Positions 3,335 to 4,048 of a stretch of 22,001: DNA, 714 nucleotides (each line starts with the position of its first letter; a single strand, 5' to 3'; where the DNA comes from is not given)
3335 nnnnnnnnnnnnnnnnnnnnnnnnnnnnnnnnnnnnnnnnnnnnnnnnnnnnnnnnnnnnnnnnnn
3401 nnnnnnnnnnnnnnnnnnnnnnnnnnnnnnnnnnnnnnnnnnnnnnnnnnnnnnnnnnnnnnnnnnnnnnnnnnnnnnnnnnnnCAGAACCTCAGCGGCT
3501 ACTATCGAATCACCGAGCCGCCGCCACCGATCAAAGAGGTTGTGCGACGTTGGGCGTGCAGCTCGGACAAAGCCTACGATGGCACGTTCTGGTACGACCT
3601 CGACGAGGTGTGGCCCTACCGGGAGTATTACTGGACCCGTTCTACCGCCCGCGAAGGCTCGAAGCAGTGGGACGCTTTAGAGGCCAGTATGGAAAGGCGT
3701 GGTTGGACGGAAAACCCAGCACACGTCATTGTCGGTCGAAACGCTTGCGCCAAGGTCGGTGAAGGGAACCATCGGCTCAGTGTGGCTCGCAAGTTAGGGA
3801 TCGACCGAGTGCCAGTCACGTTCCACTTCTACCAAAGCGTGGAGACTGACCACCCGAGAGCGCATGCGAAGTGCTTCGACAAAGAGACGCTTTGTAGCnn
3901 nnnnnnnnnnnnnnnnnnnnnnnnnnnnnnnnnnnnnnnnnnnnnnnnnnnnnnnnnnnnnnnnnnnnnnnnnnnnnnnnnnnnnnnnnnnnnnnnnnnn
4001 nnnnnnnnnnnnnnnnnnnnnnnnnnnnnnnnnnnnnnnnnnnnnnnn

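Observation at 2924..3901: Unusual fusion: C39-like cysteine peptidase - TM helix - ParB/Srx nuclease-like domain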

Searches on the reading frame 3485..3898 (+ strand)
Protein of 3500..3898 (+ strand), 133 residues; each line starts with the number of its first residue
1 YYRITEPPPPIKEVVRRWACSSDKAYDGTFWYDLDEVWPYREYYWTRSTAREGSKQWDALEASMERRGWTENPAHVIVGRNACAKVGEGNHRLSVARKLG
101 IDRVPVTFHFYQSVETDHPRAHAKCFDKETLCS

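Call 3: search_protein_families(library=pfam, proteins=[window:3500-3898:+], max_evalue=1)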
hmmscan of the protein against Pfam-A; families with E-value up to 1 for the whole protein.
window:3500-3898:+ (133 aa): 0 families

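Call 4: search_protein_families(library=phrogs, proteins=[window:3500-3898:+], max_evalue=0.1)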
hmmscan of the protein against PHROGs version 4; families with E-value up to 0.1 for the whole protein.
window:3500-3898:+ (133 aa): 8 families
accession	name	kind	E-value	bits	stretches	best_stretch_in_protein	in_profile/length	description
phrog_498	-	other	5.9e-05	22.8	1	50-108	50-106/633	DNA methyltransferase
phrog_620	-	DNA, RNA and nucleotide metabolism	0.0014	19.8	1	50-107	24-77/217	ParB-like partition protein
phrog_8071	-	DNA, RNA and nucleotide metabolism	0.0024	18.2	1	51-108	23-76/389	ParB-like partition protein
phrog_3147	-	unknown function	0.0025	17.7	1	31-115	228-307/575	-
phrog_26387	-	DNA, RNA and nucleotide metabolism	0.0027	18.1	1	53-109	29-85/252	ParB-like partition nuclease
phrog_723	-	DNA, RNA and nucleotide metabolism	0.0037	18.1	1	52-106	30-83/223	ParB-like partition protein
phrog_940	-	DNA, RNA and nucleotide metabolism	0.063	13.5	1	50-109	21-76/388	nuclease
phrog_21912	-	DNA, RNA and nucleotide metabolism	0.077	13.9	0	83-123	85-125/153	DNA binding protein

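Call 21: search_solved_structures(query=A1, max_evalue=10, show_alignments=3)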
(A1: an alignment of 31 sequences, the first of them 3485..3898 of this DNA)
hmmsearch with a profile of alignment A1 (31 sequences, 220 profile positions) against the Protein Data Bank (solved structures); distinct sequences matched with E-value up to 10: 3.
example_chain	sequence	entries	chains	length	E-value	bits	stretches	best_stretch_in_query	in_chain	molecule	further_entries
8vlx_A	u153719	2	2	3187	0.95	12.5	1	131-175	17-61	Huntingtin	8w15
7dxj_A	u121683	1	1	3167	0.96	12.4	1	131-173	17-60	Huntingtin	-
4put_A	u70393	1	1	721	1.3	12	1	51-91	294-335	Cytosolic oligopeptidase A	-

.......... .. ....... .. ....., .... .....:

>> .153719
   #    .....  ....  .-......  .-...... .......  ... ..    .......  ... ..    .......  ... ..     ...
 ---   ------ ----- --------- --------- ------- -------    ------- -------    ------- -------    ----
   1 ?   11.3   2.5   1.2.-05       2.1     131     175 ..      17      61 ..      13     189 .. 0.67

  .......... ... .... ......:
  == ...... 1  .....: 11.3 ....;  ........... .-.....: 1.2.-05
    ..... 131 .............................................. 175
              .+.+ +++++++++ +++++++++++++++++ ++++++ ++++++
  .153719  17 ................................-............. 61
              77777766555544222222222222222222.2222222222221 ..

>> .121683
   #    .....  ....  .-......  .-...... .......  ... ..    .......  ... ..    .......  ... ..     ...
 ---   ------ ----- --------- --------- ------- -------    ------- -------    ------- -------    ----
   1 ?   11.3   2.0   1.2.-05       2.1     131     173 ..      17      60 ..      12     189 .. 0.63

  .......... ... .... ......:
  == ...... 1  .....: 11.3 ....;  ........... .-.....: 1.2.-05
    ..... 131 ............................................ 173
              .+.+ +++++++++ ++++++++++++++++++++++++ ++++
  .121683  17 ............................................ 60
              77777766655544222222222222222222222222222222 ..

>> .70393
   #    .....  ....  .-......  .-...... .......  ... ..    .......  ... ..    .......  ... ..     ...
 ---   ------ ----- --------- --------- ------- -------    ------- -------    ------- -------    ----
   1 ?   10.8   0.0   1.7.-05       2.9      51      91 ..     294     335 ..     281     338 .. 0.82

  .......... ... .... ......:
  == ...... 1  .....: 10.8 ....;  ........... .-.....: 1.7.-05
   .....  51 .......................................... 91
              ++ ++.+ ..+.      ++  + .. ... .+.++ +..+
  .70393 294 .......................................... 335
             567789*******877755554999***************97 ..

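Call 22: search_protein_families(library=pfam, alignment_id=A1, max_evalue=1)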
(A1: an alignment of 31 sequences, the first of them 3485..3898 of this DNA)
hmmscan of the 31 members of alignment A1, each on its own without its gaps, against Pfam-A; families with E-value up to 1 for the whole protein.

A. member 1, window:3485-3898:+ (138 aa): 0 families

B. families by the number of members that match (of 31 scanned): 30 families (the first 25 are shown)
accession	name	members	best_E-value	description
PF03412.21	Peptidase_C39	2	1.3e-14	Peptidase C39 family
PF13529.12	Peptidase_C39_2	2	1.4e-10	Peptidase_C39 like family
PF00583.31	Acetyltransf_1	2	3.6e-06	Acetyltransferase (GNAT) family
PF13508.13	Acetyltransf_7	2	1.3e-05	Acetyltransferase (GNAT) domain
PF13673.13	Acetyltransf_10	2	0.00079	Acetyltransferase (GNAT) domain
PF11814.14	DUF3335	2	0.0011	Peptidase_C39 like family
PF14542.12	Acetyltransf_CG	2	0.0032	GCN5-related N-acetyl-transferase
PF21492.2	bL31_N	2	0.0056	Ribosomal protein L31p, N-terminal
PF13563.12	2_5_RNA_ligase2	1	3.1e-05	2'-5' RNA ligase superfamily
PF16588.11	zf-C2H2_10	1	0.0033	C2H2 zinc-finger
PF18653.6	Arcadin_1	1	0.0095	Arcadin 1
PF02834.22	LigT_PEase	1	0.013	LigT like Phosphoesterase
PF05301.17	Acetyltransf_16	1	0.013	GNAT acetyltransferase, Mec-17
PF25587.1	Rv2743c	1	0.017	Rv2743c family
PF15613.11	WSD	1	0.018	Williams-Beuren syndrome DDT (WSD), D-TOX E motif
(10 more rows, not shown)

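Call 27: search_solved_structures(query=A2, max_evalue=10, show_alignments=4)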
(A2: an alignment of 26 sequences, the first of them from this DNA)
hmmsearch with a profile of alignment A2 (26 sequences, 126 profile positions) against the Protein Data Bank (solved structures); distinct sequences matched with E-value up to 10: 6.
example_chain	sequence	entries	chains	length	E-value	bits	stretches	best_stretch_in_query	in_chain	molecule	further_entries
4put_A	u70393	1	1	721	0.58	13.4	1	32-79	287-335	Cytosolic oligopeptidase A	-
2wrz_A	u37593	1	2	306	1.1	12.5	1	58-90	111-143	L-ARABINOSE-BINDING PERIPLASMIC PROTEIN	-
4m8m_A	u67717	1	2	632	1.2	12.3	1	2-78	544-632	GCN4 coiled-coil fused zebrafish PlexinC1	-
1abe_A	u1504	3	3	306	1.3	12.3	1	59-90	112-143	L-ARABINOSE-BINDING PROTEIN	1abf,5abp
1apb_A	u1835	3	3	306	1.3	12.3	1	59-90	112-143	L-ARABINOSE-BINDING PROTEIN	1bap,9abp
6abp_A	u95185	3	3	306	1.4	12.2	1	59-90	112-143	L-ARABINOSE-BINDING PROTEIN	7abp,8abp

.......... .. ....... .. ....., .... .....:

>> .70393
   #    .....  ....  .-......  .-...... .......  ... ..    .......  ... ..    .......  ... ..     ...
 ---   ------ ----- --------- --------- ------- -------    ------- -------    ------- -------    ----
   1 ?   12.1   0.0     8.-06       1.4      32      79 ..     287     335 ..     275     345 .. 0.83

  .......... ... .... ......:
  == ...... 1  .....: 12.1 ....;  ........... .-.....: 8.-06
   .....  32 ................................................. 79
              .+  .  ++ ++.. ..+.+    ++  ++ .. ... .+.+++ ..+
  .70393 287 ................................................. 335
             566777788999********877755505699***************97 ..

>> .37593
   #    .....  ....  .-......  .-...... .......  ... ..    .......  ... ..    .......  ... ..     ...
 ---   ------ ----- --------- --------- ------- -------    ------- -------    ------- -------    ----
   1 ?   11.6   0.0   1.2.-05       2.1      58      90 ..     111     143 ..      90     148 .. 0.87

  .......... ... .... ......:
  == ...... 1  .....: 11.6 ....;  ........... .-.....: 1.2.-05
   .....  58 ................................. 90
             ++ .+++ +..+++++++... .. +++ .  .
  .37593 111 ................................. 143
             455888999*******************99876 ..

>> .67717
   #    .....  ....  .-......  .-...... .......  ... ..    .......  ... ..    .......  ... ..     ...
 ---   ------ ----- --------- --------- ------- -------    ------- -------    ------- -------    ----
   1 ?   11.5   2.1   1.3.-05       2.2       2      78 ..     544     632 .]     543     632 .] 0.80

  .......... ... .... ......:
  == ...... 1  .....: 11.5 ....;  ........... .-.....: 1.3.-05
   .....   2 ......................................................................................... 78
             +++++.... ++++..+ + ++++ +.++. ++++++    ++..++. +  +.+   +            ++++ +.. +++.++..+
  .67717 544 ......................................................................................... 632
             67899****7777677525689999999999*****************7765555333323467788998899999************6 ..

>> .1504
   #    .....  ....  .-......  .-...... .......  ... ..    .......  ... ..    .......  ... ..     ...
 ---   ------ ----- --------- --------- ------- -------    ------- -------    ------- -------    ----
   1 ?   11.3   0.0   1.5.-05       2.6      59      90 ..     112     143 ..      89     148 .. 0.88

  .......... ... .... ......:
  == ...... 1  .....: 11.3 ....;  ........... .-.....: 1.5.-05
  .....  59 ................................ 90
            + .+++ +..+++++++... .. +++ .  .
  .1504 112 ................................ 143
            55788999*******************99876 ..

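Call 33: predict_structure(alignment_id=A2)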
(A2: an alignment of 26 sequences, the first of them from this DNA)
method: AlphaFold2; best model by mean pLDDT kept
length: 122 residues; sequences in the alignment: 26
mean_pLDDT: 94.7   pTM: 0.86
mean pLDDT of the five models: 94.7, 94.1, 94.0, 93.0, 92.6
residues with pLDDT >= 90: 108; 70-90: 12; 50-70: 2; < 50: 0
segments of 3 or more residues with pLDDT < 50: none
pLDDT, mean of each block of 10 residues (from residue 1): 84 97 96 97 94 90 96 95 98 96 98 97 83
secondary structure, 60 per line:
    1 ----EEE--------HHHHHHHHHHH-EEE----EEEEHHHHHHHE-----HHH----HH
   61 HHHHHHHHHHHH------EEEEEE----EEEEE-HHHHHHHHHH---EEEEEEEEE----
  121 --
elements in order: E5-7 H16-26 E28-30 E35-38 H39-45 H59-72 E79-84 E89-93 H95-104 E108-116
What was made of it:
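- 3485..3850 (+): ParB/Srx-fold domain, aa 187-308, a member of a phage family that has no Pfam model. AF2 pLDDT 94.7 (call 33).
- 3761..3775 (+): EGNHR motif (aa 279-283) at the strand-to-helix junction. Inferred equivalent of the phosphate-binding GCHR of sulfiredoxin and GERR of ParB. Position in the secondary structure (call 33).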

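Call 36: fold_search(model_id=the predicted structure, library=pdb)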
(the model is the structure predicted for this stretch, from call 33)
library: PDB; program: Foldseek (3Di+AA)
matches with E <= 10: 105; with E <= 0.001: 1
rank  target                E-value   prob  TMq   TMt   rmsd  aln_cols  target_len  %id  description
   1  7nfu_B                9.0e-04  1.00  0.49  0.30   4.7        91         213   15  Crystal structure of C-terminally truncated Geobacillus thermoleovorans nucleoid occlusion protein Noc (released 2021-02-17)
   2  7nfu_A                2.3e-03  1.00  0.49  0.29   8.2       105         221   14  Crystal structure of C-terminally truncated Geobacillus thermoleovorans nucleoid occlusion protein Noc (released 2021-02-17)
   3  6ky4                  3.6e-03  1.00  0.47  0.61   3.7        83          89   17  Crystal structure of Sulfiredoxin from Arabidopsis thaliana (released 2019-10-16)
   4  8qa9_A                3.6e-03  1.00  0.46  0.30   4.3        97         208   14  Crystal structure of the RK2 plasmid encoded co-complex of the C-terminally truncated transcriptional repressor protei (released 2024-02-21)
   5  6ryk_B                4.4e-03  1.00  0.44  0.41   4.8        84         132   17  Crystal structure of the ParB-like protein PadC (released 2020-01-22)
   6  6ryk_A                4.4e-03  1.00  0.44  0.41   4.8        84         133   17  Crystal structure of the ParB-like protein PadC (released 2020-01-22)
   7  7bnk_A                5.0e-03  1.00  0.46  0.31   4.0        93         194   15  Crystal structure of ParB from Myxococcus xanthus bound to CDP and Monothiophosphate (released 2021-09-08)
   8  7bnk_B                7.2e-03  1.00  0.47  0.32   4.7        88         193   17  Crystal structure of ParB from Myxococcus xanthus bound to CDP and Monothiophosphate (released 2021-09-08)
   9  7bnr_A                8.2e-03  1.00  0.45  0.30   5.0        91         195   16  Crystal structure of a ParB Q52A mutant from Myxococcus xanthus bound to CTPyS (released 2021-09-08)
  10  8qa9_B                8.2e-03  1.00  0.48  0.30   4.2        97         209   14  Crystal structure of the RK2 plasmid encoded co-complex of the C-terminally truncated transcriptional repressor protei (released 2024-02-21)
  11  8qa8_C                8.2e-03  1.00  0.47  0.31   4.4        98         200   15  Crystal structure of the C-terminally truncated transcriptional repressor protein KorB from the RK2 plasmid complexed  (released 2024-02-21)
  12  7bm8_A                8.8e-03  1.00  0.48  0.34   4.7        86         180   15  Crystal structure of the C-terminally truncated chromosome-partitioning protein ParB from Caulobacter crescentus compl (released 2021-04-28)
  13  8qa8_A                9.3e-03  1.00  0.47  0.30   4.5        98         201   15  Crystal structure of the C-terminally truncated transcriptional repressor protein KorB from the RK2 plasmid complexed  (released 2024-02-21)
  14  5uje                  1.1e-02  1.00  0.47  0.25   3.2        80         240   18  SbnI with C-terminal truncation from Staphylococcus aureus (released 2018-01-24)
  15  6sdk_B                1.6e-02  1.00  0.50  0.32   4.0        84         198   17  Crystal structure of bacterial ParB dimer bound to CDP (released 2019-10-23)
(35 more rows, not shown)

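Call 40: search_protein_representatives(alignment_id=A2)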
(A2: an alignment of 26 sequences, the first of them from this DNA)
Query: 26 sequences, 126 profile positions. Proteins with E-value up to 0.001 (for the whole library): 1443; up to 1e-10: 352; up to 1e-30: 142. The best 150 are listed.
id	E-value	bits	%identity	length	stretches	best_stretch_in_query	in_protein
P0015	9.3e-46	171.1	-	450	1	4-125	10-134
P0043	1.0e-45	171.0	-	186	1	5-124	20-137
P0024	3.0e-45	169.5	-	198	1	2-125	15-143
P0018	1.4e-44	167.3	-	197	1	4-124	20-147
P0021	2.2e-44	166.7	-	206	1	4-124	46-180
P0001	5.4e-44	165.4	-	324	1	2-125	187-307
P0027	2.1e-42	160.3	-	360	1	4-121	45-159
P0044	2.9e-42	159.8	-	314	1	3-125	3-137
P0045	3.5e-42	159.6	-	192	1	4-124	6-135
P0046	5.0e-42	159.1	-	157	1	3-124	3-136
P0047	5.9e-42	158.8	-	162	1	4-124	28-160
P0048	6.6e-42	158.7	-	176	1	5-121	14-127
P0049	7.2e-42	158.6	-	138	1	4-124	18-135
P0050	1.9e-41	157.2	-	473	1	5-123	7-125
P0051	2.1e-41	157.1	-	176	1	5-125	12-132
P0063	3.2e-40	153.2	-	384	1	5-125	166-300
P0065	3.8e-40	153.0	-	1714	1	5-125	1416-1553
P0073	1.8e-39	150.8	-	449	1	5-124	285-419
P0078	7.4e-39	148.8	-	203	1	4-125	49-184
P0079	7.7e-39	148.8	-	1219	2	6-123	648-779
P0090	3.3e-38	146.7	-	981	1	2-124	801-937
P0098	3.5e-37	143.4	-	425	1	6-121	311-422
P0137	3.9e-35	136.8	-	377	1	6-123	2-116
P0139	8.3e-35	135.7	-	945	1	5-123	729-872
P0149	3.2e-34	133.8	-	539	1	3-124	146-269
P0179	5.2e-30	120.2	-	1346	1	3-125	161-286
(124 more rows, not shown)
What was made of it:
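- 3485..3850 (+): Family profile search (call 40).
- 142 / 352 / 1443 clusters at E≤1e-30 / 1e-10 / 1e-3 (call 40).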

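Call 43: search_protein_families(library=pfam, alignment_id=A3, max_evalue=0.0001)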
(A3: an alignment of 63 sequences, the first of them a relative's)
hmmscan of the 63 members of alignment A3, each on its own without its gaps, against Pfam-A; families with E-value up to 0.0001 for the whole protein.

A. member 1, P0044 (314 aa): 0 families

B. families by the number of members that match (of 63 scanned): 16 families
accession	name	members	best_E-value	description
PF01028.25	Topoisom_I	3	5.7e-29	Eukaryotic DNA topoisomerase I, catalytic core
PF01743.26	PolyA_pol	3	4.5e-22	Poly A polymerase head domain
PF10307.15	HAD_SAK_1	3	1.7e-21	HAD domain family 1 in Swiss Army Knife RNA repair proteins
PF18905.5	DUF5661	2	1.7e-19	Protein of unknown function (DUF5661)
PF13563.12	2_5_RNA_ligase2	2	5.8e-10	2'-5' RNA ligase superfamily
PF25188.1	Tad6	1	1.9e-27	Type I Thoeris inhibitor Tad6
PF02557.22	VanY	1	1.2e-15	D-alanyl-D-alanine carboxypeptidase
PF13539.11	Peptidase_M15_4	1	5.6e-14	D-alanyl-D-alanine carboxypeptidase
PF14284.11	PcfJ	1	2.4e-11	PcfJ-like protein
PF13671.12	AAA_33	1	6.8e-11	AAA domain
PF00293.34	NUDIX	1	4.4e-10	NUDIX domain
PF12627.12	PolyA_pol_RNAbd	1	1.6e-08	Probable RNA and SrmB- binding site of polymerase A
PF02834.22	LigT_PEase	1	1.5e-07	LigT like Phosphoesterase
PF23780.1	S-AdoMet_lyase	1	1.3e-06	S-Adenosylmethionine lyase family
PF11697.13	DUF3293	1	7.5e-06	Protein of unknown function (DUF3293)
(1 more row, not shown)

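Call 57: fold_search(model_id=the predicted structure, library=viral)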
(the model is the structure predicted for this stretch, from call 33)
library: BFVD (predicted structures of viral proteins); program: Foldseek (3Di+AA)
matches with E <= 10: 282; with E <= 0.001: 23
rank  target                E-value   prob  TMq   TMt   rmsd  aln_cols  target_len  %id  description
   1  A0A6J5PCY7            7.8e-06  1.00  0.55  0.08   3.9        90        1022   21  ParB/Sulfiredoxin [uncultured Caudovirales phage]
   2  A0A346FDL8            1.3e-05  1.00  0.60  0.14   7.4       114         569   20  (no name in the UniProt tables at hand)
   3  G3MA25                2.8e-05  1.00  0.52  0.45   3.9       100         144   21  Gp284 [Bacillus phage G]
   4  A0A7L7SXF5            4.6e-05  1.00  0.53  0.21   4.1        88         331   22  (no name in the UniProt tables at hand)
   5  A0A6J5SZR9            1.4e-04  1.00  0.55  0.12   8.6       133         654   20  N-acetyltransferase domain-containing protein [uncultured Caudovirales phage]
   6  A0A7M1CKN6            2.1e-04  1.00  0.53  0.52   4.2        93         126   16  (no name in the UniProt tables at hand)
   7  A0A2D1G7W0            3.3e-04  1.00  0.59  0.10   2.3        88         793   24  ParB-like nuclease domain protein [Mycobacterium phage Bigswole]
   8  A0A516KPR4            3.9e-04  1.00  0.46  0.59   5.6        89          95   24  (no name in the UniProt tables at hand)
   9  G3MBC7                3.9e-04  1.00  0.47  0.30   4.6        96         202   21  Gp57 [Bacillus phage G]
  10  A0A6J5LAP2            3.9e-04  1.00  0.47  0.20   4.0        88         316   17  Spo0J Stage 0 sporulation protein J (Antagonist of Soj) containing ParB-like nuclease domain [uncultured Caudovirales phage]
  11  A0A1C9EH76            5.1e-04  1.00  0.60  0.11   2.1        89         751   22  ParB-like nuclease domain protein [Mycobacterium phage Tonenili]
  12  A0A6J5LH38            5.1e-04  1.00  0.52  0.22  11.1       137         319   20  ParB/Sulfiredoxin [uncultured Caudovirales phage]
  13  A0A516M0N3            5.4e-04  1.00  0.51  0.31   3.9        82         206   17  (no name in the UniProt tables at hand)
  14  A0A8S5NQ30            5.4e-04  1.00  0.49  0.31   4.5        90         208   19  ParB protein [Siphoviridae sp. ctpbe1]
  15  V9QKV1                5.4e-04  1.00  0.46  0.27   4.3        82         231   21  (no name in the UniProt tables at hand)
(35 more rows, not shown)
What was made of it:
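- Foldseek PDB and BFVD top matches are ParB/Srx (calls 36, 57).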

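Call 62: search_protein_families(library=pfam, proteins=[P0073, P0063, P0137, P0149, P0098, P0065, P0179, P0079, P0090, P0139], max_evalue=0.01)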
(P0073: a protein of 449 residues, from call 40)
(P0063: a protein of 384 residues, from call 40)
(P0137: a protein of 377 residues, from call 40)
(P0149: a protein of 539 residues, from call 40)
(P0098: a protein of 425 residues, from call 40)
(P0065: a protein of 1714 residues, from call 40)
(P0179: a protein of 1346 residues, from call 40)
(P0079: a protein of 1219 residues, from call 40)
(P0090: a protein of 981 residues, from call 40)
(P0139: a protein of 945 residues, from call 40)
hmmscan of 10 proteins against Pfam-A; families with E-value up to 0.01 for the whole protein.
P0073 (449 aa): 0 families

P0063 (384 aa): 0 families

P0137 (377 aa): 0 families

P0149 (539 aa): 0 families

P0098 (425 aa): 1 family
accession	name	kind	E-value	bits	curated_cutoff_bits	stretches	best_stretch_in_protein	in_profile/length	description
PF19906.4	CGDB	-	0.0029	17.9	27.6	1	367-411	68-110/112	C-glycoside deglycosidase beta subunit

P0065 (1714 aa): 3 families
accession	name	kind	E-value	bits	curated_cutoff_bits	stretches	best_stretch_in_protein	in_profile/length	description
PF00644.27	PARP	-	0.00038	20.5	26.7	0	282-343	13-75/199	Poly(ADP-ribose) polymerase catalytic domain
PF01885.22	PTS_2-RNA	-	0.0027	18.2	26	0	314-364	97-146/177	RNA 2'-phosphotransferase, Tpt1 / KptA family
PF15645.12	Tox-PLDMTX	-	0.0038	17.8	26.1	0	1022-1088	6-66/142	Dermonecrotoxin of the Papain-like fold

P0179 (1346 aa): 2 families
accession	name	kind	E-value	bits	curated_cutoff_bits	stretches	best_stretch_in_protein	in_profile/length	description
PF00293.34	NUDIX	-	4.4e-10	40.1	21.1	1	23-144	8-132/134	NUDIX domain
PF14815.12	NUDIX_4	-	0.0041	17.3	35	0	28-144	9-112/113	NUDIX domain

P0079 (1219 aa): 2 families
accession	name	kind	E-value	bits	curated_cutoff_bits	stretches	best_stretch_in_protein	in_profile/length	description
PF00644.27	PARP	-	3.6e-05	23.8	26.7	1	801-905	10-103/199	Poly(ADP-ribose) polymerase catalytic domain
PF14891.12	Peptidase_M91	-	0.00036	21.4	25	0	516-563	87-126/176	Effector protein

P0090 (981 aa): 0 families

P0139 (945 aa): 1 family
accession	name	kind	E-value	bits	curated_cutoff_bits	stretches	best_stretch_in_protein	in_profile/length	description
PF10307.15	HAD_SAK_1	-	1.7e-21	77.4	25.6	1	26-144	25-165/203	HAD domain family 1 in Swiss Army Knife RNA repair proteins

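Call 82: find_encoding_contigs(protein=P0078, flank=8000, max_places=3)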
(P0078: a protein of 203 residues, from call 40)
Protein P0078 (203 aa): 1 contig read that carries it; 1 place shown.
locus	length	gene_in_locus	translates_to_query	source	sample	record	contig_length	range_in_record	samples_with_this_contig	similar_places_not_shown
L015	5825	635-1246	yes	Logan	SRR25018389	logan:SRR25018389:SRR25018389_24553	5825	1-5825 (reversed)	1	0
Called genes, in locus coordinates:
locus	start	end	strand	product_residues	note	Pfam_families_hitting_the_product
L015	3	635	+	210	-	?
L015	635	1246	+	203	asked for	-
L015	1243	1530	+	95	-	PF19058:DUF5754 (weak)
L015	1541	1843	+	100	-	-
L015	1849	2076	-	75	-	-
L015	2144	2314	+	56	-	-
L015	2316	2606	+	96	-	-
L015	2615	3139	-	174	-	PF05869:Dam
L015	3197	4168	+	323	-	PF00657:Lipase_GDSL, PF13472:Lipase_GDSL_2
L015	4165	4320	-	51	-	-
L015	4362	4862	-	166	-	-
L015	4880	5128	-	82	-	-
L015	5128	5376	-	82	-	-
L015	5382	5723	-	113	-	-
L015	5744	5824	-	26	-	?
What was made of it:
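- P0078 is 2 kb from a GDSL lipase (call 82).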
